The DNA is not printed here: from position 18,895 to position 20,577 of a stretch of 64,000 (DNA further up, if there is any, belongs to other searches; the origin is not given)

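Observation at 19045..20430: MtmB-family methyltransferase without pyrrolysine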

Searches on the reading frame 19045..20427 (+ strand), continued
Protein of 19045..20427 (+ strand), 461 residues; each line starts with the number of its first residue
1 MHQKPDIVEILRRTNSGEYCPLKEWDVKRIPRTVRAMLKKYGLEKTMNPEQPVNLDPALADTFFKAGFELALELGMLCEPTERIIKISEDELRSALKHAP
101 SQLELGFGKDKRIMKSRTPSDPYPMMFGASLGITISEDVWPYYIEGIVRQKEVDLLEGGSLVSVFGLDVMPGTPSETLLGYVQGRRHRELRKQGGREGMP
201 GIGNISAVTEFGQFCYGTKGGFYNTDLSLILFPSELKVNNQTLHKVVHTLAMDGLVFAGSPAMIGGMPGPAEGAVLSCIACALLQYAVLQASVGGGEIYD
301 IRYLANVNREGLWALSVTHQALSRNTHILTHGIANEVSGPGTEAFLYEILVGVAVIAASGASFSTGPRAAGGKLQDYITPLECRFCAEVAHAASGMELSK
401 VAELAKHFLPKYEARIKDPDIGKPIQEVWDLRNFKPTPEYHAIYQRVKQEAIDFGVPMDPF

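Call 22: find_related_loci(query=A1, collection=genome_contigs, flank=10000)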
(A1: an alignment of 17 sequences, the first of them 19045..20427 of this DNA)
Query A1 (461 aa) in genome_contigs; peptide patterns used: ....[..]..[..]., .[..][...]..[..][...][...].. (x = any residue, [..] = any of these).
114 stretches matched a pattern; 71 encode a relative of the query (tblastn E <= 1e-3); 68 distinct loci.
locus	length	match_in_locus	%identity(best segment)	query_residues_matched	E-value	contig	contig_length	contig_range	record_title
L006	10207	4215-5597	96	1-461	0e+0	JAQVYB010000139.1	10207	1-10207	MAG: Kiritimatiellae bacterium isolate STF2_14 NODE_19990_length_10207_cov_3.223512_Sandtown_F2, whole genome shotgun se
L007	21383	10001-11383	95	1-461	0e+0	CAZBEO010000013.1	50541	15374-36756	MAG TPA_asm: uncultured Verrucomicrobiota bacterium isolate binchicken_co181_620 genome assembly, contig: NODE_738_lengt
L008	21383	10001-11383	82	1-461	0e+0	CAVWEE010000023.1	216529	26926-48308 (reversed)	MAG: uncultured Chloroflexia bacterium isolate MFD03804.bin.2.46 genome assembly, contig: contig_71451, whole genome sho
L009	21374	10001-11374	75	1-458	0e+0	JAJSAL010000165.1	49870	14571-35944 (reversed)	MAG: Spirochaetes bacterium isolate Dive96_bin4.94 k141_4070623, whole genome shotgun sequence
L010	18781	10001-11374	71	1-458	0e+0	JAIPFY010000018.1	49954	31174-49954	MAG: Spirochaetia bacterium isolate Tobar13m-G40 Tobar13m-C913, whole genome shotgun sequence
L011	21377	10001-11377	71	1-459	0e+0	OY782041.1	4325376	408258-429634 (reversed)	MAG: Spirochaetia bacterium isolate d8b3d310-4ac7-4817-9bde-c02243007ba8 genome assembly, chromosome: 1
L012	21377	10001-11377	71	1-459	0e+0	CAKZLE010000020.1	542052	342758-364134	MAG TPA_asm: uncultured Spirochaetia bacterium isolate ERR2094169_bin.57_CONCOCT_v1.1_MAG genome assembly, contig: ERZ65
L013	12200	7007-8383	70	1-459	0e+0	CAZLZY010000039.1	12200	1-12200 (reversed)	MAG TPA_asm: uncultured Spirochaetales bacterium isolate SRP191223_co2_296 genome assembly, contig: NODE_4044_length_122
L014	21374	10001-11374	71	1-458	0e+0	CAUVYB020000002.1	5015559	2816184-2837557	MAG: Oceanispirochaeta sp. isolate ad914ab2-c474-4686-8d91-9d01a62ebd63 genome assembly, contig: contig_2, whole genome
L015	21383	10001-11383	69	1-461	0e+0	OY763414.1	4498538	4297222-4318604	MAG: Marispirochaeta sp. isolate 5fa09a75-d9de-49da-affa-8a28216b0e6a genome assembly, chromosome: 1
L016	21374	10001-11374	69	1-458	0e+0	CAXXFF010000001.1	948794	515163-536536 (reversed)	MAG: Marispirochaeta sp. isolate 0d38d6bb-cb51-48eb-adf8-254e7494e10b genome assembly, contig: contig_1, whole genome sh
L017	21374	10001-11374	69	1-458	0e+0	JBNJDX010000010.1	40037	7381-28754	MAG: Spirochaetota bacterium isolate Y23_30dBSe4.bin.165 NODE_436_length_40037_cov_15.438279, whole genome shotgun seque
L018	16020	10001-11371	68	3-458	0e+0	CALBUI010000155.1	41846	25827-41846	MAG: uncultured Anaerolineales bacterium isolate N4_Bin_METABAT__171_1 genome assembly, contig: c_000008583979, whole ge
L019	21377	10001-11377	68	1-458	0e+0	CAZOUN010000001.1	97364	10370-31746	MAG TPA_asm: uncultured Anaerolineales bacterium isolate binchicken_co181_55 genome assembly, contig: NODE_167_length_97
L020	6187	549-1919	67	3-458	0e+0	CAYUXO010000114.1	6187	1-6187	MAG TPA_asm: uncultured Anaerolineales bacterium isolate SRP128015_co2_56 genome assembly, contig: NODE_12070_length_618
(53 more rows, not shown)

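Call 35: search_protein_families(library=ncbifam, proteins=[L004:2894-4324:-, L001:13640-16519:+, L001:16519-17892:+, L004:11468-12331:+, L004:5127-6554:-, L004:19439-20110:+], max_evalue=0.00001)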
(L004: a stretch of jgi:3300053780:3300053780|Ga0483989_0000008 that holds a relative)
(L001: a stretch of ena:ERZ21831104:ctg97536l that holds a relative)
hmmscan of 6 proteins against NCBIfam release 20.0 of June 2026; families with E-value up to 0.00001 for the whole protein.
L004:2894-4324:- (477 aa): 29 families (the best 25 are shown)
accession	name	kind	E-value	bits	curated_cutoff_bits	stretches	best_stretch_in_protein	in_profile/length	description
NF006055.0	PRK08203.1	equivalog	5.4e-172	572.4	532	1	3-451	5-453/455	8-oxoguanine deaminase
NF009059.0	PRK12393.1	equivalog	3e-100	336.1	543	1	5-450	8-457/460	amidohydrolase family protein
NF005557.0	PRK07228.1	equivalog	1.7e-80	270.9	522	1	14-453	12-442/445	5'-deoxyadenosine deaminase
NF004701.0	PRK06038.1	equivalog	2.5e-65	220.9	609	1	4-452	6-430/432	N-ethylammeline chlorohydrolase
NF006549.0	PRK09045.1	equivalog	6.1e-61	206.4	540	1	26-448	31-439/444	TRZ/ATZ family hydrolase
NF006056.0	PRK08204.1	subfamily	6.6e-59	199.8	391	1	11-454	11-446/449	hypothetical protein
NF006252.0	PRK08393.1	equivalog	3.4e-57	194.4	617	1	27-444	23-419/424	N-ethylammeline chlorohydrolase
NF005211.0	PRK06687.1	equivalog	1.2e-48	166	703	1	12-434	9-419/419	TRZ/ATZ family protein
NF005540.0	PRK07203.1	equivalog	2.7e-45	154.8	444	1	5-453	3-443/444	putative aminohydrolase SsnA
NF012037.0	PRK15493.1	equivalog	5.3e-45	154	779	1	11-430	9-415/435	bifunctional S-methyl-5'-thioadenosine deaminase/S-adenosylhomocysteine deaminase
NF004995.0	PRK06380.1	subfamily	3.9e-44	151.3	567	1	16-435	13-410/418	metal-dependent hydrolase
NF006681.0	PRK09229.1-2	equivalog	3.8e-42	144.6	362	1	26-435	23-437/451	formimidoylglutamate deiminase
TIGR02967.1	guan_deamin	equivalog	3.7e-41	141.4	375.4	1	22-389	4-363/401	guanine deaminase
NF006679.0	PRK09228.1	subfamily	8e-41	140.2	351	1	17-389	24-388/433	guanine deaminase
NF004801.0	PRK06151.1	subfamily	2.1e-40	139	416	1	16-455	16-469/491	chlorohydrolase family protein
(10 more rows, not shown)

L001:13640-16519:+ (960 aa): 20 families
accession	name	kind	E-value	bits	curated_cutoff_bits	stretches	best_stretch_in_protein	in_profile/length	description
TIGR03313.1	Se_sel_red_Mo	hypoth_equivalog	0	1307.6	1101.9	1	5-954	1-950/951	molybdopterin-dependent oxidoreductase Mo/Fe-S-binding subunit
NF043082.1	XdhA_XDHase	equivalog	6.3e-169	563.5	780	2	343-953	141-752/758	xanthine dehydrogenase subunit XdhA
NF007426.0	PRK09970.1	equivalog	4.6e-156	521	916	2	356-952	157-754/761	xanthine dehydrogenase molybdenum-binding subunit XdhA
TIGR03194.1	4hydrxCoA_A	equivalog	1.9e-135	453.1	994.55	2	337-953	121-746/746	4-hydroxybenzoyl-CoA reductase subunit alpha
NF045668.1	pterin_aldehy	equivalog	1.2e-111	374.4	1100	1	5-953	5-904/905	molybdopterin-dependent aldehyde oxidoreductase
NF041018.1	glyceraldDH_alpha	equivalog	1.5e-106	357.6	790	2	358-950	157-741/741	glyceraldehyde dehydrogenase subunit alpha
TIGR03311.1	Se_dep_XDH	equivalog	9e-100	335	830.45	3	366-751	315-680/848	selenium-dependent xanthine dehydrogenase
NF040766.1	CODH_aero_grp5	exception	5.1e-96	322.6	950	3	354-767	154-571/785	aerobic carbon-monoxide dehydrogenase large subunit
TIGR03196.1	pucD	equivalog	7.3e-96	322.2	783.65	2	364-949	152-754/763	xanthine dehydrogenase subunit D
NF041671.1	peri_hyde_PaoC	equivalog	5.6e-81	273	1180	2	356-955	156-733/735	aldehyde oxidoreductase molybdenum-binding subunit PaoC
TIGR02965.1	xanthine_xdhB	equivalog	4.9e-76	256.5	849.5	2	362-906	143-699/758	xanthine dehydrogenase molybdopterin binding subunit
TIGR02416.1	CO_dehy_Mo_lg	equivalog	2e-70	237.9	991.15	1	183-935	4-750/770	aerobic carbon-monoxide dehydrogenase large subunit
TIGR02969.1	mam_aldehyde_ox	subfamily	2.6e-56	190.8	1912.3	3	365-921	717-1266/1330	aldehyde oxidase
NF043084.2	XdhC_XDHase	equivalog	1.4e-20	73.4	217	1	3-148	3-149/151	xanthine dehydrogenase subunit XdhC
NF041020.1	glyceraldDH_gamma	equivalog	6.4e-20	71.4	290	1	5-153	15-163/164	glyceraldehyde dehydrogenase subunit gamma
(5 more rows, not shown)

L001:16519-17892:+ (458 aa): 5 families
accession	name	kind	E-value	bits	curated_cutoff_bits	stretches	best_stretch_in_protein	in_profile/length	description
TIGR01463.1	mtaA_cmuA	subfamily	9.5e-36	123.7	235.4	1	66-336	69-334/340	MtaA/CmuA family methyltransferase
NF004889.0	PRK06252.1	subfamily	3.8e-33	114.9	244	1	67-339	71-335/340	methylcobalamin:coenzyme M methyltransferase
NF040654.1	MtaA_Meth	equivalog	3.5e-31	108.4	400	1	67-335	68-330/337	methylcobamide:CoM methyltransferase MtaA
NF041608.1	methylcob_mtaseMtbA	equivalog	1.3e-27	96.8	600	1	67-329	71-326/339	methylcobamide:CoM methyltransferase MtbA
TIGR01464.1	hemE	equivalog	2.4e-18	66.3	302.95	1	37-337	37-336/338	uroporphyrinogen decarboxylase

L004:11468-12331:+ (288 aa): 5 families
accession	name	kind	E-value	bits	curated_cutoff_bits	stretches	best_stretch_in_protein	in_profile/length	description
NF005719.0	PRK07535.1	domain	3.4e-89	298.5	259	1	24-284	1-263/268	methyltetrahydrofolate:corrinoid/iron-sulfur protein methyltransferase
TIGR02082.1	metH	equivalog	1.1e-44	152.5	1010.85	1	5-257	324-591/1182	methionine synthase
NF040758.1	CODH_ACS_meth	exception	1.3e-33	116.4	370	1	24-273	4-256/261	carbon monoxide dehydrogenase/acetyl-CoA synthase methytransferase subunit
NF007024.0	PRK09490.1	equivalog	2.6e-28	98.3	1497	1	11-255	347-606/1234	methionine synthase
TIGR01496.1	DHPS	equivalog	6.9e-06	25.9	162.6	0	52-220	26-205/258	dihydropteroate synthase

L004:5127-6554:- (476 aa): 1 family
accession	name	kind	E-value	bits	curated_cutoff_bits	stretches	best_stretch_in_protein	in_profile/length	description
TIGR02369.2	trimeth_pyl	equivalog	5e-107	358.3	525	1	13-470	4-469/469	[trimethylamine--corrinoid protein] Co-methyltransferase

L004:19439-20110:+ (224 aa): 9 families
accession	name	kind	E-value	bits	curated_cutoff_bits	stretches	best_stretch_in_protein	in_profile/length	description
TIGR01718.1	Uridine-psphlse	equivalog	1.7e-35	122.6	280.3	1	2-186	19-213/245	uridine phosphorylase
NF008383.0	PRK11178.1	equivalog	5.6e-33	114.3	262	1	2-183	26-218/254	uridine phosphorylase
NF004489.0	PRK05819.1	subfamily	2.6e-25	89.1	230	1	2-220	21-234/236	DeoD-type purine-nucleoside phosphorylase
TIGR00107.1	deoD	equivalog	4.6e-21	75.4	232.25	1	2-187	17-202/232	purine-nucleoside phosphorylase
NF009914.0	PRK13374.1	subfamily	1.2e-20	74.1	338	1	2-219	21-233/235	DeoD-type purine-nucleoside phosphorylase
NF005500.0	PRK07115.1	equivalog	3.6e-10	39.5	264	1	35-183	62-208/261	AMP nucleosidase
NF004079.0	PRK05584.1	equivalog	1.1e-09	38.1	169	1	29-167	34-179/232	5'-methylthioadenosine/adenosylhomocysteine nucleosidase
TIGR03468.1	HpnG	hypoth_equivalog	5.1e-07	29.5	187.1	1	34-164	18-134/212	hopanoid-associated phosphorylase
TIGR01721.1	AMN-like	hypoth_equivalog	7.3e-07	28.6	307.2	1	36-170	60-193/269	AMP nucleosidase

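Call 37: search_protein_representatives(protein=window:19045-20427:+)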
Query: 461 residues. Proteins with E-value up to 0.001 (for the whole library): 796; up to 1e-10: 460; up to 1e-30: 159. The best 150 are listed.
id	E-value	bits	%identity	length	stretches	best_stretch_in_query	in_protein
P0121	3.8e-174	596.0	59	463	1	1-459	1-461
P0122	2.0e-112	392.6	42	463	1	7-458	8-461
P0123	6.9e-112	390.8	43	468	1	8-459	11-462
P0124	1.0e-106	373.7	43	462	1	7-458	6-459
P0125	1.2e-105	370.2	42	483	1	5-460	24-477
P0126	1.4e-102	360.1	39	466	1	6-461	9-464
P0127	3.0e-99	349.1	40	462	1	7-456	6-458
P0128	8.5e-99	347.6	40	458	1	7-458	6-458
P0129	4.1e-96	338.8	38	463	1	6-458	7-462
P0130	8.5e-96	337.7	38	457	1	7-458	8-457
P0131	2.0e-93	329.9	40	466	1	6-456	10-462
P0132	5.9e-92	325.1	38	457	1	7-459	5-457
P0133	1.3e-89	317.3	36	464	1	4-458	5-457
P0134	7.7e-89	314.8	39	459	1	7-458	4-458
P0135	4.5e-88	312.3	40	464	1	7-456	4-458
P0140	3.8e-74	266.4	35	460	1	4-456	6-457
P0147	1.0e-66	241.8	35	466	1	7-457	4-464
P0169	7.3e-54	199.5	31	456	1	7-457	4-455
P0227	6.4e-40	153.5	27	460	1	9-447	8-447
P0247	1.7e-37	145.5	28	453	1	28-451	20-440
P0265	9.9e-34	133.1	24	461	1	3-456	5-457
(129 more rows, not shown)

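Call 41: list_cluster_members(proteins=[P0265, P0227, P0169, P0247, P0147, P0140, P0122, P0123, P0124, P0121])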
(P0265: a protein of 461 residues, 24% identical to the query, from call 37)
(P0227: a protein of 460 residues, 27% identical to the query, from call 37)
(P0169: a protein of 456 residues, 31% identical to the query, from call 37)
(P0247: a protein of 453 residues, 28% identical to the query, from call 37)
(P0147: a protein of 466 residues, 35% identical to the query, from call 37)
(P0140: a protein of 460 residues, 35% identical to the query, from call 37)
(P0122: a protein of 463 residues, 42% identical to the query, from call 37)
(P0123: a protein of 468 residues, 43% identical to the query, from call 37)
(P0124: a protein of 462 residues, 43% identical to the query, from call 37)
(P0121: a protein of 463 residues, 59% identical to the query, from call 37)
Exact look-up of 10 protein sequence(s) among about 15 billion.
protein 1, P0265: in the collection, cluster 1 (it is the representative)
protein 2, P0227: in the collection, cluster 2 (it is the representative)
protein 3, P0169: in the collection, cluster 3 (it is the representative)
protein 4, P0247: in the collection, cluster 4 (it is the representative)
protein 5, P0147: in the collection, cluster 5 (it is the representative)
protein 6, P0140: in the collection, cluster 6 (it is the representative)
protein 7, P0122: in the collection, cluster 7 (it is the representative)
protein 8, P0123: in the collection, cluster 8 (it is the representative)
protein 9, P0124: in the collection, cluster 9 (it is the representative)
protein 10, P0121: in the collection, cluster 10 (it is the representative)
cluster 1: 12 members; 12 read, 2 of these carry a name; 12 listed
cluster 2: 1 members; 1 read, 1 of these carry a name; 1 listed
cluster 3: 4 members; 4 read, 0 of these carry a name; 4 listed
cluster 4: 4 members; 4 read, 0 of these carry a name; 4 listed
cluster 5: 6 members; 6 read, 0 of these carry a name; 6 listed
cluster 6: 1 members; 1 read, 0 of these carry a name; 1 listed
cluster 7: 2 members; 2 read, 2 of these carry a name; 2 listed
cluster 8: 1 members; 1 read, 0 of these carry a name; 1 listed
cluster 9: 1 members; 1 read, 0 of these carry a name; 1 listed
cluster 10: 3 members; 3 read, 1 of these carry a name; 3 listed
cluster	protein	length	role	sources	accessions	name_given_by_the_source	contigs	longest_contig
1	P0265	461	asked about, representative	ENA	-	-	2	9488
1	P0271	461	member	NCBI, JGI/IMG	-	methylamine--corrinoid protein Co-methyltransferase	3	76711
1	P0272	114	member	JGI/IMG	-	methylamine--corrinoid protein Co-methyltransferase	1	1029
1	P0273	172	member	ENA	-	-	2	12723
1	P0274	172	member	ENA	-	-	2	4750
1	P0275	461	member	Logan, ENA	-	-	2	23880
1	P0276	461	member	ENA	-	-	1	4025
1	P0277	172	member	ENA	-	-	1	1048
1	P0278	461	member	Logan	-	-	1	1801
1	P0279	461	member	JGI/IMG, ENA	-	-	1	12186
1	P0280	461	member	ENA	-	-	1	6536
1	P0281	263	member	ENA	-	-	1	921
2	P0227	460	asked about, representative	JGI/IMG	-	methylamine--corrinoid protein Co-methyltransferase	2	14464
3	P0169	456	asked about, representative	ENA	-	-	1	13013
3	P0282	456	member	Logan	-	-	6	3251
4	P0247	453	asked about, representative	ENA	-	-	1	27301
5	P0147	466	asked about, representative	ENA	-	-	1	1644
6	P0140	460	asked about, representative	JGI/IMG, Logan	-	-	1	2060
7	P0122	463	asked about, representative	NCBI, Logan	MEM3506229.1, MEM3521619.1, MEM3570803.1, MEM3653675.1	MAG: monomethylamine:corrinoid methyltransferase [Candidatus Bathyarchaeia archaeon]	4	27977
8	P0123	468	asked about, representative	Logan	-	-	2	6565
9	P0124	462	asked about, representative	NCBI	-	-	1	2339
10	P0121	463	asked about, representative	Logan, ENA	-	-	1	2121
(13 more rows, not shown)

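Call 46: find_encoding_contigs(protein=P0055, flank=10000, max_places=1)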
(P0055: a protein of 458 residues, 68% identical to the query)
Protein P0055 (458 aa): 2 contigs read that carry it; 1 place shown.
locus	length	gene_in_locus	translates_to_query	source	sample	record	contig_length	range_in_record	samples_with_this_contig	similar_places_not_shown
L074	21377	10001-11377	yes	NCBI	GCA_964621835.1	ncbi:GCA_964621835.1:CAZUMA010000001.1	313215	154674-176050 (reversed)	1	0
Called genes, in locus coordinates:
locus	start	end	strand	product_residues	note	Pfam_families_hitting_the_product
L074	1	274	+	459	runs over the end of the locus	PF05369:MtmB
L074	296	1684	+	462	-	PF05369:MtmB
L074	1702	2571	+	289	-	PF00941:FAD_binding_5, PF03450:CO_deh_flav_C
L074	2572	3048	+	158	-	PF00111:Fer2, PF13085:Fer2_3 (weak), PF01799:Fer2_2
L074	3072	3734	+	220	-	PF02607:B12-binding_2, PF02310:B12-binding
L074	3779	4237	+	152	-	PF04657:DMT_YdcZ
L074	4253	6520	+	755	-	PF01315:Ald_Xan_dh_C, PF02738:MoCoBD_1, PF20256:MoCoBD_2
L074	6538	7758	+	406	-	PF01208:URO-D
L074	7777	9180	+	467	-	PF01979:Amidohydro_1, PF07969:Amidohydro_3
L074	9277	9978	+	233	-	PF02607:B12-binding_2, PF02310:B12-binding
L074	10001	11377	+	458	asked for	PF05369:MtmB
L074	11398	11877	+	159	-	PF00111:Fer2, PF01799:Fer2_2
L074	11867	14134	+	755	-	PF01315:Ald_Xan_dh_C, PF02738:MoCoBD_1, PF20256:MoCoBD_2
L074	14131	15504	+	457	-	PF05369:MtmB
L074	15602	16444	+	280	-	PF00809:Pterin_bind, PF03599:CdhD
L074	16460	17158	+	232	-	-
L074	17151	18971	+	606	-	PF00111:Fer2, PF17650:RACo_linker, PF17651:Raco_middle, PF14574:RACo_C_ter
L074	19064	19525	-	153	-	PF00892:EamA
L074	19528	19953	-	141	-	PF00892:EamA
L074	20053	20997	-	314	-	PF02653:BPD_transp_2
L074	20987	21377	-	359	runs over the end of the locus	PF02653:BPD_transp_2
